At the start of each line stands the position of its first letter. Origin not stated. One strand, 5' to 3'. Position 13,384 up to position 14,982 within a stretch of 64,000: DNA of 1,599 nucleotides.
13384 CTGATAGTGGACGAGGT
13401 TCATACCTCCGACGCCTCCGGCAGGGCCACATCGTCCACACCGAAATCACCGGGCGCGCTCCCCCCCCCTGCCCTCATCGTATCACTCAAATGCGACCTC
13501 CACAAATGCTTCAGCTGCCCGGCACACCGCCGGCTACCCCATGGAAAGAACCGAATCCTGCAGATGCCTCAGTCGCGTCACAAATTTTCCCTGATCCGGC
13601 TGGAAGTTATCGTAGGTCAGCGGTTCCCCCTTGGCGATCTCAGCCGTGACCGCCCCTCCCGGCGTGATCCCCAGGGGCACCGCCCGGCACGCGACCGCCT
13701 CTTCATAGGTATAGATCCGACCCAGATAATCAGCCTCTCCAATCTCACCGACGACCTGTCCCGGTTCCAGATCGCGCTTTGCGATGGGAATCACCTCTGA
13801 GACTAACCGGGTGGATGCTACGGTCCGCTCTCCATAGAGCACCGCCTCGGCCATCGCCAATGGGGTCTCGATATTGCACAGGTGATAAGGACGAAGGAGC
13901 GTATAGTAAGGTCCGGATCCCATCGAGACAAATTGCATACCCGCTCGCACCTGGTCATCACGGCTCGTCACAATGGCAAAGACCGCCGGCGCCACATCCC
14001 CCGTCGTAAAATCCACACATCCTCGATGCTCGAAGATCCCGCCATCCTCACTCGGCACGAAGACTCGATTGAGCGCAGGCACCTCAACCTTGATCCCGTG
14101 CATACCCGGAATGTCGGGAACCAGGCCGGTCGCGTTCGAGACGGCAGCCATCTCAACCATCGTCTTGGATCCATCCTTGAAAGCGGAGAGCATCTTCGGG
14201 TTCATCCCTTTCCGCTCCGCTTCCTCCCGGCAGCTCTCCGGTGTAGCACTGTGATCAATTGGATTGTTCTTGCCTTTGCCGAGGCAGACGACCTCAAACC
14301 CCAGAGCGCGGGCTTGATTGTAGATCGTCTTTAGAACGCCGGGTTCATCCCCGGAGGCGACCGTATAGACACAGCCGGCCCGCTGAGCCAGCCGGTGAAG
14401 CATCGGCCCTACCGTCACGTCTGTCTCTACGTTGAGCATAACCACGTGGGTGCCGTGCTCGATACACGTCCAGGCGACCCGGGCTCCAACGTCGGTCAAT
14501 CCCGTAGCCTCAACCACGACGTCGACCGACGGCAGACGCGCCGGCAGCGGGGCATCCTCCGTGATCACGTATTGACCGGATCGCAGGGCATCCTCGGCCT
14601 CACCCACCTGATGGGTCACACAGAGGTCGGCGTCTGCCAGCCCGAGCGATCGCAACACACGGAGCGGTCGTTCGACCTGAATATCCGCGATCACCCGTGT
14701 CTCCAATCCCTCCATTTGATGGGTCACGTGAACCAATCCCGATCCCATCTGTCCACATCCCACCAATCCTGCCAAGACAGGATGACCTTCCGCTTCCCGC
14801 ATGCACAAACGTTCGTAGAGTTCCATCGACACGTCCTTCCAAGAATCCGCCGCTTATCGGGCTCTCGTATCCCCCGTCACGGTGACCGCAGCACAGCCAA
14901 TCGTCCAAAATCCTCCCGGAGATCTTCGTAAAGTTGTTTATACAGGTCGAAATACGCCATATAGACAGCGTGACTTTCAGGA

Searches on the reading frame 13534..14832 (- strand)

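Call 3: search_protein_families(library=pfam, proteins=[window:13534-14832:-], max_evalue=0.01)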
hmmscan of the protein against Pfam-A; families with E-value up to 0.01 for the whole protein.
window:13534-14832:- (432 aa): 3 families
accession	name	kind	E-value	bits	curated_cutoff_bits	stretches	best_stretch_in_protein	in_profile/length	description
PF21135.2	DRL_cat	-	5.8e-62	209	27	1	161-323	1-164/164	Oxidoreductase DRL, catalytic domain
PF03447.22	NAD_binding_3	-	3.7e-06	28.1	24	1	25-156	1-113/116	Homoserine dehydrogenase, NAD binding domain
PF03435.24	Sacchrp_dh_NADP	-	0.00049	20.9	25.1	1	23-152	3-121/129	Saccharopine dehydrogenase NADP binding domain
